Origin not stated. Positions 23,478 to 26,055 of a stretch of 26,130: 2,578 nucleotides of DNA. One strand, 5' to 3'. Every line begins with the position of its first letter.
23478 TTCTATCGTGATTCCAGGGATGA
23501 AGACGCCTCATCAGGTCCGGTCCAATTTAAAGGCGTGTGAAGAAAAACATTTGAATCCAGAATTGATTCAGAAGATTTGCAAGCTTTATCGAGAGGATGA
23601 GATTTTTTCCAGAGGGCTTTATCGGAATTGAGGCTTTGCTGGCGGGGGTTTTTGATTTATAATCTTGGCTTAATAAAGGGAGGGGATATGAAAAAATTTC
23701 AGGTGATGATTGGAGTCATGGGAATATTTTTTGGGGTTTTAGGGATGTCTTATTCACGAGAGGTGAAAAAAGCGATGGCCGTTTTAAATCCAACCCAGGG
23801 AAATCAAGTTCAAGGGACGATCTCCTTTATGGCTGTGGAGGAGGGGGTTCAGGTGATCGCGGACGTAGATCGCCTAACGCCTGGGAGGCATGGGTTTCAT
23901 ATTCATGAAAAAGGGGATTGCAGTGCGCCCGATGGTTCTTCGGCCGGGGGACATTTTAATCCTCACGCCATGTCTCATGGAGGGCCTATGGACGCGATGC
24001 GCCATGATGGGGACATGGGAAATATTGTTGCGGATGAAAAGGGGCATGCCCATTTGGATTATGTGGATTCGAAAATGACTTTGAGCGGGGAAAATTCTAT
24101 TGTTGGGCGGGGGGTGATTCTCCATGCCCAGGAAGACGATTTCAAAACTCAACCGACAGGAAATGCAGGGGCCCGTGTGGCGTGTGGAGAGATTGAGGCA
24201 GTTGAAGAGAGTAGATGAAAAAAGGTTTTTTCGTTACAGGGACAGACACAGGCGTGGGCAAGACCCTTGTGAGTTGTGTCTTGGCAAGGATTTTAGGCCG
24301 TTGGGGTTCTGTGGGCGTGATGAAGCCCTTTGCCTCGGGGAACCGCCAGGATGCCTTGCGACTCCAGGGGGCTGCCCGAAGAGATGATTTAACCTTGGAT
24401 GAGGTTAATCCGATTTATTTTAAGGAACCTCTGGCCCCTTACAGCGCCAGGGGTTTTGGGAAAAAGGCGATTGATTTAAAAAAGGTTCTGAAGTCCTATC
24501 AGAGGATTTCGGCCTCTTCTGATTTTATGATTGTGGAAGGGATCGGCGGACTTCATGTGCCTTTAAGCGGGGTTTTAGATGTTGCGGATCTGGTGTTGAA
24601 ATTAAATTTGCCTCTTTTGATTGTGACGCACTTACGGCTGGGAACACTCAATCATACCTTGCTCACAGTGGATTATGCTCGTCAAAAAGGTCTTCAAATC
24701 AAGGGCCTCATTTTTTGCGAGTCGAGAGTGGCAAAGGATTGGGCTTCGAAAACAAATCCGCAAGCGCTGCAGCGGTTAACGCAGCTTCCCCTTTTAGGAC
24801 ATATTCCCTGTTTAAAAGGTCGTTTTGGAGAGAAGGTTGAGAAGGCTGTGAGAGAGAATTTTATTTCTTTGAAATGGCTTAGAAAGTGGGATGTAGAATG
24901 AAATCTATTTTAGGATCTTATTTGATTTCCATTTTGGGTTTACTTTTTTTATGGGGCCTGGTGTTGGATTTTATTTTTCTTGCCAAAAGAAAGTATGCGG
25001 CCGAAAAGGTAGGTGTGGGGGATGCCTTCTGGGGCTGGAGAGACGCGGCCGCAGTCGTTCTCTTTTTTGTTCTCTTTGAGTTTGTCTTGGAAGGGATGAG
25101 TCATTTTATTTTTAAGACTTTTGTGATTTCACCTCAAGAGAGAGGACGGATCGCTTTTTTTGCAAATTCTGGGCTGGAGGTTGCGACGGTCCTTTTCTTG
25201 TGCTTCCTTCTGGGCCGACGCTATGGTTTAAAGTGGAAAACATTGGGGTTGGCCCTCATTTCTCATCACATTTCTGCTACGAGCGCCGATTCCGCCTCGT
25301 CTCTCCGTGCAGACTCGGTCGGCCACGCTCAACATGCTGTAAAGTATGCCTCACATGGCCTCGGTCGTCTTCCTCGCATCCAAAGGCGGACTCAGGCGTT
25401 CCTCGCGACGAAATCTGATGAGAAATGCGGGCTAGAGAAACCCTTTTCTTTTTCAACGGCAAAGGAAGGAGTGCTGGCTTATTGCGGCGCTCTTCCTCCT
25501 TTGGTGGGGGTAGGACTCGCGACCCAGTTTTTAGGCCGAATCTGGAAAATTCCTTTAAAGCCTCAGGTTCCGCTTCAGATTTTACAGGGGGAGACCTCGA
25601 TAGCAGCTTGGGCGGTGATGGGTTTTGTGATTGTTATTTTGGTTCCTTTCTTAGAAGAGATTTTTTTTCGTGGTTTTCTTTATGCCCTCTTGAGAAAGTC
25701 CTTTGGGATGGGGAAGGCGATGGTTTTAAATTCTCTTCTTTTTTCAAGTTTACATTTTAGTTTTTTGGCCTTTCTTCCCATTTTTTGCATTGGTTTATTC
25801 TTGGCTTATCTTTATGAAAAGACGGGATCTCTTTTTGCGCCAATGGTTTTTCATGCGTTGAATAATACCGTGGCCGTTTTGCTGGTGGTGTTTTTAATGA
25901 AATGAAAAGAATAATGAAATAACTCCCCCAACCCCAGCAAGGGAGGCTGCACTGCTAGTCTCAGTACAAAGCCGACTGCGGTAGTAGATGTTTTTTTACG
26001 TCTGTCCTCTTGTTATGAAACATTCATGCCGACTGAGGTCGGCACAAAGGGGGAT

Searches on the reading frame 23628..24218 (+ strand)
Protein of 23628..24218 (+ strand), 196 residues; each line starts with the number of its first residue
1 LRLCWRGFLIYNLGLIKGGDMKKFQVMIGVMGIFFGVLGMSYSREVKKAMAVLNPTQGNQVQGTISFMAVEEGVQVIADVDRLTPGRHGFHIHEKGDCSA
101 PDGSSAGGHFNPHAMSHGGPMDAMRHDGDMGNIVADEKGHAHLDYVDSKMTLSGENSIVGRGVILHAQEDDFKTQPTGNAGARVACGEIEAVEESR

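Call 17: search_protein_families(library=pfam, proteins=[window:23628-24218:+])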
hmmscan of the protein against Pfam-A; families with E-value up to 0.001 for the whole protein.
window:23628-24218:+ (196 aa): 1 family
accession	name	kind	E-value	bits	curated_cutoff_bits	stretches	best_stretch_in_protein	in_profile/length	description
PF00080.25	Sod_Cu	-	7.4e-45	153.1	28.9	1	61-189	1-133/133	Copper/zinc superoxide dismutase (SODC)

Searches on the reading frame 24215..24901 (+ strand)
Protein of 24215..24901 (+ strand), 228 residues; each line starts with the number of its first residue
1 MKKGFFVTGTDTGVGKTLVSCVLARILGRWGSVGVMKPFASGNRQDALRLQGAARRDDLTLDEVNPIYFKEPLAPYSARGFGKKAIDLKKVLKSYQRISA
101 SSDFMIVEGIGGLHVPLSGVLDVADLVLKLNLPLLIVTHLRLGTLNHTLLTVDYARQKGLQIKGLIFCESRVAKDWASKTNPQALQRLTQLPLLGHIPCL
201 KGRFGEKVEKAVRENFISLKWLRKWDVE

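Call 17: search_protein_families(library=pfam, proteins=[window:24215-24901:+])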
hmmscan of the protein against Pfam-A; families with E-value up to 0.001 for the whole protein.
window:24215-24901:+ (228 aa): 2 families
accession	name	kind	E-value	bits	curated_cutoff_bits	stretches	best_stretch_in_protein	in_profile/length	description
PF13500.12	AAA_26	-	4.4e-42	144.6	27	1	3-200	1-191/198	AAA domain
PF01656.29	CbiA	-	7.5e-05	23.1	25.4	1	6-198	2-110/125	CobQ/CobB/MinD/ParA nucleotide binding domain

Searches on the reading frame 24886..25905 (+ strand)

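Call 17: search_protein_families(library=pfam, proteins=[window:24886-25905:+])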
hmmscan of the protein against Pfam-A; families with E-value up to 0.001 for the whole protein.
window:24886-25905:+ (339 aa): 1 family
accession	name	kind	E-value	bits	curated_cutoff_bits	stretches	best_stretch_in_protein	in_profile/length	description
PF02517.21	Rce1-like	-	6.9e-23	81.2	22.4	1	242-329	4-93/93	Type II CAAX prenyl endopeptidase Rce1-like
